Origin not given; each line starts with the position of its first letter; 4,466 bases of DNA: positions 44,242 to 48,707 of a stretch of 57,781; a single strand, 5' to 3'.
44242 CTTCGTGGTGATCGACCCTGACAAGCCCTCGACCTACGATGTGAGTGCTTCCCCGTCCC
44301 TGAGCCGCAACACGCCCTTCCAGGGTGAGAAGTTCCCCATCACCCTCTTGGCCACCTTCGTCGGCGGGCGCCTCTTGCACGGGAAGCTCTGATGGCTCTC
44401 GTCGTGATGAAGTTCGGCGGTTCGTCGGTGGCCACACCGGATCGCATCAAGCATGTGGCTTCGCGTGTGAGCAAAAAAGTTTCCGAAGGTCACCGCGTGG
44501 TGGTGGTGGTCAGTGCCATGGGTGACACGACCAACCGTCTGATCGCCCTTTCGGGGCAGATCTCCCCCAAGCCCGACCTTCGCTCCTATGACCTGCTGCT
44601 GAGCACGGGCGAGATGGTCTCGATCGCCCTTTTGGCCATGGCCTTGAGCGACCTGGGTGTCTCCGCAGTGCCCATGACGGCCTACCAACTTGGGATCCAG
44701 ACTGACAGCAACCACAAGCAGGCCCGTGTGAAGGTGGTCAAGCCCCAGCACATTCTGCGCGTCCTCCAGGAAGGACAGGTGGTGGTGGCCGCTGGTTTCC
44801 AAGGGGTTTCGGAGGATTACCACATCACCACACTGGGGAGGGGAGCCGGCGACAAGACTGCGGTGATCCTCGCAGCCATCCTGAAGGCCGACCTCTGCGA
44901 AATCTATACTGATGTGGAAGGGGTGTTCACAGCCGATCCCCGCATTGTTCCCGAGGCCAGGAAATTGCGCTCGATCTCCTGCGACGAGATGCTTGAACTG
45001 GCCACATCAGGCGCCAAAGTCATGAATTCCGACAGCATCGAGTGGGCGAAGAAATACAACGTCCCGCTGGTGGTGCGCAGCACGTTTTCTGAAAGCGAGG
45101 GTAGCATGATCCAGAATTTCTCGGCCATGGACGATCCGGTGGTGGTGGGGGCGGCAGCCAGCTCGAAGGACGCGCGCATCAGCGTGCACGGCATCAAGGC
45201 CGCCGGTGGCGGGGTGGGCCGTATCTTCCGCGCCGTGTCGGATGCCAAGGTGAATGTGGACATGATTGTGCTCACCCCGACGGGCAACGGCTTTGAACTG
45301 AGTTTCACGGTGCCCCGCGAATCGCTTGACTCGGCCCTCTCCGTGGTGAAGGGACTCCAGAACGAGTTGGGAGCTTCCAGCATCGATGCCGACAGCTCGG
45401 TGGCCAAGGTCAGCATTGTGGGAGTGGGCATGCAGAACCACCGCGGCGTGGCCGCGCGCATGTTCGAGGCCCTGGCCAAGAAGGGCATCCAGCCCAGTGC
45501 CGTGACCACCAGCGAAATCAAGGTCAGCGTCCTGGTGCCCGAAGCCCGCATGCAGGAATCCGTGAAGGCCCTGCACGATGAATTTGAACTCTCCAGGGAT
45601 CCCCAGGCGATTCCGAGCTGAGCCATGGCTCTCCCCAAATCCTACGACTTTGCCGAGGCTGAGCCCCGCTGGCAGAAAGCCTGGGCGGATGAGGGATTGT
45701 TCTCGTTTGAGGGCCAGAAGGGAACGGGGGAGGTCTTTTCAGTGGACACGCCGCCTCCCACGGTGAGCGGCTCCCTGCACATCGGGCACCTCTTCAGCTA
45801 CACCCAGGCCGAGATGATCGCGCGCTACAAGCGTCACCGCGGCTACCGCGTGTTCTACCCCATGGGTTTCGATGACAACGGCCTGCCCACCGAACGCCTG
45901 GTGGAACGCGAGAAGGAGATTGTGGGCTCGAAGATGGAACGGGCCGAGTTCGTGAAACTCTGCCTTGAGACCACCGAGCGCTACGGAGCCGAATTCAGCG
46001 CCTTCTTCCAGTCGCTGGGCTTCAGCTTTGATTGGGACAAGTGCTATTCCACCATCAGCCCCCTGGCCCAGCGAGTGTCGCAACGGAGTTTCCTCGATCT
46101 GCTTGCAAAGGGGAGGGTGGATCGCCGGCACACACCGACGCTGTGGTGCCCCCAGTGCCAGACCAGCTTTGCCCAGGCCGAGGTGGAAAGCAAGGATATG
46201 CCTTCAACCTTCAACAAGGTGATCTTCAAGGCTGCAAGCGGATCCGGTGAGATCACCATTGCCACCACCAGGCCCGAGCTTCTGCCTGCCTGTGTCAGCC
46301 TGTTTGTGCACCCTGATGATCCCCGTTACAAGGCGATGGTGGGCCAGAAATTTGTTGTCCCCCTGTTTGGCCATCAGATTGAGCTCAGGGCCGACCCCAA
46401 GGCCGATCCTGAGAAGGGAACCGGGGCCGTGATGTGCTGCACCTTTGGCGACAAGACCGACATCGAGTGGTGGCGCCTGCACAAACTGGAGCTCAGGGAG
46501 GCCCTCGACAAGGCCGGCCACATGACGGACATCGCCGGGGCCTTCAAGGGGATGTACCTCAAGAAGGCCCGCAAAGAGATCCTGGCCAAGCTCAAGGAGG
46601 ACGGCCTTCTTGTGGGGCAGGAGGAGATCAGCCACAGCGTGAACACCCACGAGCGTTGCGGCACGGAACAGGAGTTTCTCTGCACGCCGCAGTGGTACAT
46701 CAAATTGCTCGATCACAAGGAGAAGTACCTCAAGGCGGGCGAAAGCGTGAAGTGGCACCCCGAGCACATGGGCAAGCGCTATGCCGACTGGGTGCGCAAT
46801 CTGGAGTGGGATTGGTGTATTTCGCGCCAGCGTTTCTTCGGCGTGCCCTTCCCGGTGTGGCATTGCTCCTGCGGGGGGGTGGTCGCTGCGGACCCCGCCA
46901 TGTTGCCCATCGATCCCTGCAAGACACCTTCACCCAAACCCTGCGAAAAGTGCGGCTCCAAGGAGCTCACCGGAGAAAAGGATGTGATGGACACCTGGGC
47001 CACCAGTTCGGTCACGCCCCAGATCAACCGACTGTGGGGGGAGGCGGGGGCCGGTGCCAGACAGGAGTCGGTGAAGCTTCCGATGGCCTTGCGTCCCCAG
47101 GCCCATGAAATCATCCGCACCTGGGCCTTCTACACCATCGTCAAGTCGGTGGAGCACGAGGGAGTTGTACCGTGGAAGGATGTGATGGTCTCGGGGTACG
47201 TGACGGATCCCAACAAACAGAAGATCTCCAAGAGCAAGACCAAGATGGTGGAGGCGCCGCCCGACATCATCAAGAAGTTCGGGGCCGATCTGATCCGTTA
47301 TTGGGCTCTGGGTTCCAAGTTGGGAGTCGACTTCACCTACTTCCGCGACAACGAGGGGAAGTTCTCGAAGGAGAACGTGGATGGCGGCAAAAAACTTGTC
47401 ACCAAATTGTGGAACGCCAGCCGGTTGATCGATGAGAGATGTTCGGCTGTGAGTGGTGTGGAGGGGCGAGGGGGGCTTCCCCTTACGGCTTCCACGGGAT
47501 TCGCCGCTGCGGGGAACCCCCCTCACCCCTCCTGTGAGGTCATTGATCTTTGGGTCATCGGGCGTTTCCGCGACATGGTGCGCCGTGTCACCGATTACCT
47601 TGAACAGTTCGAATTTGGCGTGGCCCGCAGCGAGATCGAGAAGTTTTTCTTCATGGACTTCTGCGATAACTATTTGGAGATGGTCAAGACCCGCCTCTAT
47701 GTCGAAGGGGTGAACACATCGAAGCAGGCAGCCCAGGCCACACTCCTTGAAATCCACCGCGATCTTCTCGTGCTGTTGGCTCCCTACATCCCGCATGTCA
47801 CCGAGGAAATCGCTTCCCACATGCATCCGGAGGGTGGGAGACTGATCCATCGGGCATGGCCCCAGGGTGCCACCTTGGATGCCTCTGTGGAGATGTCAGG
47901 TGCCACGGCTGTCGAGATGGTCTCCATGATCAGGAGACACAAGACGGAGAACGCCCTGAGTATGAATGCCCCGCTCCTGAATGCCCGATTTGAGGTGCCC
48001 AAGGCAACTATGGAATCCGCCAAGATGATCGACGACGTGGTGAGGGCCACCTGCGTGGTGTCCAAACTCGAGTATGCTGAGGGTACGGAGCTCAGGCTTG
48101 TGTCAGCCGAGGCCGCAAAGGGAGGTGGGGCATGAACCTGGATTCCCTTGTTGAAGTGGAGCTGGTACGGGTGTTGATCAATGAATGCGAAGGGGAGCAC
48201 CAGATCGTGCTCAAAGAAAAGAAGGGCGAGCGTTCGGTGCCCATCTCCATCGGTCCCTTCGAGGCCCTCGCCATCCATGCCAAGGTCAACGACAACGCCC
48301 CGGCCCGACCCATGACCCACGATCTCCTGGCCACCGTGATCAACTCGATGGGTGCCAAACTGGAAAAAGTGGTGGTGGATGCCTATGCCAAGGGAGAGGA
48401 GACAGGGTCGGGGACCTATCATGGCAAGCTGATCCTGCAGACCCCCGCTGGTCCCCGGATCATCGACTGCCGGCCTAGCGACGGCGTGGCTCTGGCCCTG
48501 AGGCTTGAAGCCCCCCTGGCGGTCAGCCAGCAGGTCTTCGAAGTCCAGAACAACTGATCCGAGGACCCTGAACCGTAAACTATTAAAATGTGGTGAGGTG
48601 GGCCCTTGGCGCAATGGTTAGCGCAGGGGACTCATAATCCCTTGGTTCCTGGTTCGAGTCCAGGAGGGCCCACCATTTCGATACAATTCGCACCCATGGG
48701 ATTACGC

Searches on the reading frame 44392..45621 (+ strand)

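Call 6: search_protein_families(library=pfam, proteins=[window:44392-45621:+], max_evalue=0.01)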
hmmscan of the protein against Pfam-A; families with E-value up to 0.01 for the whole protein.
window:44392-45621:+ (409 aa): 4 families
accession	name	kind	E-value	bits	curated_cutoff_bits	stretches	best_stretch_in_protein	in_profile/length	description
PF00696.33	AA_kinase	-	3.3e-55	187.8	24.9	1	3-230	2-234/234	Amino acid kinase family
PF22468.2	ACT_9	-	5.1e-28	97.1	27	2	340-398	1-61/61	ACT domain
PF13840.12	ACT_7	-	7e-14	51.9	27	1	334-396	3-65/65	ACT domain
PF01842.31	ACT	-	2e-08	34.3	27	1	273-320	12-62/66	ACT domain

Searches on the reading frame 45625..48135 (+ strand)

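Call 7: search_protein_families(library=pfam, proteins=[window:45625-48135:+], max_evalue=0.01)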
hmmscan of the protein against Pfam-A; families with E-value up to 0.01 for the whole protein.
window:45625-48135:+ (836 aa): 4 families
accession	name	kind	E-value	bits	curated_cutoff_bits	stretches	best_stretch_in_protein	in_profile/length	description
PF00133.28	tRNA-synt_1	-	1.6e-76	258.2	22.7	1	16-569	2-410/414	tRNA synthetases class I (I, L, M and V)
PF08264.19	Anticodon_1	-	7e-30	104.3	25.1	1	641-784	1-144/148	Anticodon-binding domain of tRNA ligase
PF09334.17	tRNA-synt_1g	-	1.5e-21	77.1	20.1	1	40-189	3-137/391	tRNA synthetases class I (M)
PF01406.26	tRNA-synt_1e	-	0.0081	16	27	0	45-80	17-52/301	tRNA synthetases class I (C) catalytic domain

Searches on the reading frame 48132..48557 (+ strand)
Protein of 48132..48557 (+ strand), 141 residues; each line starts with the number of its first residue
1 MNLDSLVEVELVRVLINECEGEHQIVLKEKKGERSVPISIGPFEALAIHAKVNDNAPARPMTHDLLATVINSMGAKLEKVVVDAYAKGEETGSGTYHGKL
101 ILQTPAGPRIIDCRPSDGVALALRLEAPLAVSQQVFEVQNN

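Call 7: search_protein_families(library=pfam, proteins=[window:48132-48557:+], max_evalue=0.01)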
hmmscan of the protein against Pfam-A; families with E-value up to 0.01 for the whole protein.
window:48132-48557:+ (141 aa): 1 family
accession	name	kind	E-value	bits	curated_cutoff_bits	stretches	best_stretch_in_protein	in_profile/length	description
PF02577.19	BFN_dom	-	2.5e-30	105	27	1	25-138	1-106/112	Bifunctional nuclease domain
